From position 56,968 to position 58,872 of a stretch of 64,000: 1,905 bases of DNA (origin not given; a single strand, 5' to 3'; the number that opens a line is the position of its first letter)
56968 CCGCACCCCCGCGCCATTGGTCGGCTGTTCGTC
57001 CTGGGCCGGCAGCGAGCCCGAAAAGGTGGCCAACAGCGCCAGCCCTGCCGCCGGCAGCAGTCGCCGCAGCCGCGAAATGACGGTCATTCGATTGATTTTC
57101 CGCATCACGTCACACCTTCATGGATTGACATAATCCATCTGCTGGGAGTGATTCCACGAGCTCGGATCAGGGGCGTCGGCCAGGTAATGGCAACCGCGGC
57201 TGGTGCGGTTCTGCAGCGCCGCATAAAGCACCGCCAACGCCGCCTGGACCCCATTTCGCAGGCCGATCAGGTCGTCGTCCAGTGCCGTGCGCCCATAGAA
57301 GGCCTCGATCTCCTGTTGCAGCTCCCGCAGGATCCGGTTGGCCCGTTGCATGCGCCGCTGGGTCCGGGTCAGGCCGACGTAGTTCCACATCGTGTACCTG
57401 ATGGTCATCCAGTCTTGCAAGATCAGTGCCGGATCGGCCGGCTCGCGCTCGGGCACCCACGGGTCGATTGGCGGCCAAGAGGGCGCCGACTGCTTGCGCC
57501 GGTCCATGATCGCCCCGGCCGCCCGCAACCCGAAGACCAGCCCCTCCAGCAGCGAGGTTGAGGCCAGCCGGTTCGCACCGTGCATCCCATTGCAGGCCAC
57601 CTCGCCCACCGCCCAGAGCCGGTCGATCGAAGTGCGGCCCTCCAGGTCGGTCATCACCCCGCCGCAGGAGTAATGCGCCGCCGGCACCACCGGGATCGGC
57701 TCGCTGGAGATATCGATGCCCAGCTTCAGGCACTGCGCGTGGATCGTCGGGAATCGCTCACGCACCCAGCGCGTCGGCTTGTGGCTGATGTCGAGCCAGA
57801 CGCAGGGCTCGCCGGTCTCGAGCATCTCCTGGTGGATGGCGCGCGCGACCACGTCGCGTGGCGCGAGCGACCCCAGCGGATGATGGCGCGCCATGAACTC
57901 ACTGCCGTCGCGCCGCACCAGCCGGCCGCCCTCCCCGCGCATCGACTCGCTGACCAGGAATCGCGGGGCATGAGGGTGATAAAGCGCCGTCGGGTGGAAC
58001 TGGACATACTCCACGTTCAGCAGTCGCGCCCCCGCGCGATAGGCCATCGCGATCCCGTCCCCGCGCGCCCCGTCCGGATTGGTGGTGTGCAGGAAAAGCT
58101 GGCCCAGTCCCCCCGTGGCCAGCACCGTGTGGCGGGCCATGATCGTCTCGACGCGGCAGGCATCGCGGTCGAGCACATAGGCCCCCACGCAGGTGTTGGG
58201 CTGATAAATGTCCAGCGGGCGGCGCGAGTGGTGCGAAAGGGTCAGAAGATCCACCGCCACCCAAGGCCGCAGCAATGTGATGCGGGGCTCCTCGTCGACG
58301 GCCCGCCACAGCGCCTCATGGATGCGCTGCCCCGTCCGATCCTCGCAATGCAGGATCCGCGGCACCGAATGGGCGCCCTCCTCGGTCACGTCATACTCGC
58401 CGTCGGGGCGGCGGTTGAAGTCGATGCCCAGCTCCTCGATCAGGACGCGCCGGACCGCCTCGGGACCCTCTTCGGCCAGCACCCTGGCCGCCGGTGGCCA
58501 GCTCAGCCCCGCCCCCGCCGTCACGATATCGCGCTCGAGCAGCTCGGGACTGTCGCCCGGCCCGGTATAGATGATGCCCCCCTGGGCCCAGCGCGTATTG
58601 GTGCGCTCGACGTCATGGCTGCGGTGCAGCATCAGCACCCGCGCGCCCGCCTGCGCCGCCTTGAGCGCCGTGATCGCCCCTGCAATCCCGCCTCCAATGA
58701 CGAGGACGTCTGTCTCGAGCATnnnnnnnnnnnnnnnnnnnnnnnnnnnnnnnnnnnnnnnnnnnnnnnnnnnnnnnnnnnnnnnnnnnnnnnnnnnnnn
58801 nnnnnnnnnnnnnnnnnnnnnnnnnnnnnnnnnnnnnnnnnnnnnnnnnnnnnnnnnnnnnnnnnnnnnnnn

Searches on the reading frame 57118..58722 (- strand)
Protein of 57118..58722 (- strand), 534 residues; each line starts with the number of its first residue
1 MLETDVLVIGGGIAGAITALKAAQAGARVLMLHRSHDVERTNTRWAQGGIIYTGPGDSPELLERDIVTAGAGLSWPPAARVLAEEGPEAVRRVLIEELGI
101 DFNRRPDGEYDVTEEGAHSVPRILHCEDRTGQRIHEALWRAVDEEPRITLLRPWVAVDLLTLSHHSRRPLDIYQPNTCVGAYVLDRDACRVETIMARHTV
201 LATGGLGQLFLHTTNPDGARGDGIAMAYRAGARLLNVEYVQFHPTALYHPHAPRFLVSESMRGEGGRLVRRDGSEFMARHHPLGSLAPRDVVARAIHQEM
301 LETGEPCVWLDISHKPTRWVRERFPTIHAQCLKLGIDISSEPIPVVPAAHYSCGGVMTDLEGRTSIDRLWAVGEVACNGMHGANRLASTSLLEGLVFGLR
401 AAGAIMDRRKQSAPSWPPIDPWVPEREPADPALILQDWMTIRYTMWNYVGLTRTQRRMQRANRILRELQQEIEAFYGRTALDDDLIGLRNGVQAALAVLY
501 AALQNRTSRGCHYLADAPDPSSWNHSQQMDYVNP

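Call 14: search_protein_families(library=pfam, proteins=[window:57118-58722:-])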
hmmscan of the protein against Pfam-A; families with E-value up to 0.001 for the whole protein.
window:57118-58722:- (534 aa): 8 families
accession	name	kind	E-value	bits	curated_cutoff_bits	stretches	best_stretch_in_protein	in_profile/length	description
PF00890.30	FAD_binding_2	-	2.3e-87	294.3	20.4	1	5-391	1-414/414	FAD binding domain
PF01266.30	DAO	-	5.7e-13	49.6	27.9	1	5-123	1-102/353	FAD dependent oxidoreductase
PF07992.20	Pyr_redox_2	-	3.6e-08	33.6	26.1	1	5-38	2-31/291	Pyridine nucleotide-disulphide oxidoreductase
PF02910.25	Succ_DH_flav_C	-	3.7e-07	30.6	20.8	1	442-519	5-88/130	Fumarate reductase flavoprotein C-term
PF03486.20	HI0933_like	-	2.1e-06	27.8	50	1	5-40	2-37/244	HI0933-like protein Rossmann domain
PF12831.13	FAD_oxidored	-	1.8e-05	24.7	27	1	5-35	1-31/416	FAD dependent oxidoreductase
PF01134.28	GIDA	-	6e-05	22.7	22.1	1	5-35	1-29/391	Glucose inhibited division protein A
PF01494.25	FAD_binding_3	-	0.00036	20.3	22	1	3-39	1-37/349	FAD binding domain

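Call 16: find_encoding_contigs(protein=window:57118-58722:-, flank=10000, max_places=10)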
Protein window:57118-58722:- (534 aa): no gene with exactly this product is on record in the collection.

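Call 17: find_related_loci(query=window:57118-58722:-, collection=genome_contigs, flank=10000)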
Query window:57118-58722:- (534 aa) in genome_contigs; peptide patterns used: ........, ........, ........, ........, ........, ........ (x = any residue, [..] = any of these).
599 stretches matched a pattern (row limit reached: there are more); 583 encode a relative of the query (tblastn E <= 1e-3); the best 80 are kept; 80 distinct loci.
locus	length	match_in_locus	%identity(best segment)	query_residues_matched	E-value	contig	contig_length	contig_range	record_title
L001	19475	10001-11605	79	1-534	0e+0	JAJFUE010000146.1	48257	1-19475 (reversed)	MAG: bacterium isolate bin.378 k141_183862, whole genome shotgun sequence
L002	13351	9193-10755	72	1-520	0e+0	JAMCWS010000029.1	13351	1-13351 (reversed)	MAG: bacterium isolate FK_Sedi_B_Bin.51 NODE_18149_length_13351_cov_3.40018, whole genome shotgun sequence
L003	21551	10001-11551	68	1-516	0e+0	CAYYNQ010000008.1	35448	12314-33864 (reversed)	MAG TPA_asm: uncultured Candidatus Sumerlaeota bacterium isolate SRP092796_co2_603 genome assembly, contig: k141_9404, w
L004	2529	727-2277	64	3-518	0e+0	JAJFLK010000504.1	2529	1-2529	MAG: Candidatus Sumerlaeota bacterium isolate OFTM353 OFTM353_503, whole genome shotgun sequence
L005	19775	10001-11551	66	2-516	0e+0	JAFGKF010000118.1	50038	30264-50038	MAG: Candidatus Sumerlaeota bacterium isolate Zod_Metabat.321 k87_1933076, whole genome shotgun sequence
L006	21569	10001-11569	67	1-521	0e+0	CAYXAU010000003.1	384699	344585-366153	MAG TPA_asm: uncultured Candidatus Sumerlaeota bacterium isolate binchicken_co21_271 genome assembly, contig: NODE_3_len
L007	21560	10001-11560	63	1-516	0e+0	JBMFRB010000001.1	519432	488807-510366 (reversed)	MAG: Candidatus Sumerlaeaceae bacterium isolate KM4344-30 NODE_2_length_519432_cov_8.913236, whole genome shotgun sequen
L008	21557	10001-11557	61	1-518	0e+0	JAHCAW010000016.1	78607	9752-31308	MAG: Candidatus Sumerlaeia bacterium isolate ACE_SUM1 SUM1_16, whole genome shotgun sequence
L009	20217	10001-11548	63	1-516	0e+0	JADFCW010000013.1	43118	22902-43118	MAG: Candidatus Sumerlaeota bacterium isolate DG2.163 NODE_10_length_43118_cov_2.560218, whole genome shotgun sequence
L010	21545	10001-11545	59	4-516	0e+0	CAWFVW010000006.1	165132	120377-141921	MAG: uncultured Acidobacteriota bacterium isolate MFD09286.bin.2.83 genome assembly, contig: contig_28512, whole genome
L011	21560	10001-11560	63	1-516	0e+0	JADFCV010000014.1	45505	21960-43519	MAG: Candidatus Sumerlaeota bacterium isolate QZM1.54 NODE_14_length_45505_cov_4.349667, whole genome shotgun sequence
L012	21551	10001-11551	59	2-516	0e+0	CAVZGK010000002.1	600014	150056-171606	MAG: uncultured Acidobacteriota bacterium isolate MFD05513.bin.2.42 genome assembly, contig: contig_20405, whole genome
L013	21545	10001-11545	54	1-516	0e+0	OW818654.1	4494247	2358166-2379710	metagenome genome assembly, chromosome: 1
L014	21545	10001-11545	59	4-516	0e+0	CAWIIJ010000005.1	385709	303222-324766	MAG: uncultured Acidobacteriota bacterium isolate MFD09286.bin.2.95 genome assembly, contig: contig_26051, whole genome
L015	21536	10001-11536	59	5-516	0e+0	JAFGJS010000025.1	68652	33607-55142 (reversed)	MAG: Candidatus Sumerlaeota bacterium isolate Zod_Metabat.292 k87_2854969, whole genome shotgun sequence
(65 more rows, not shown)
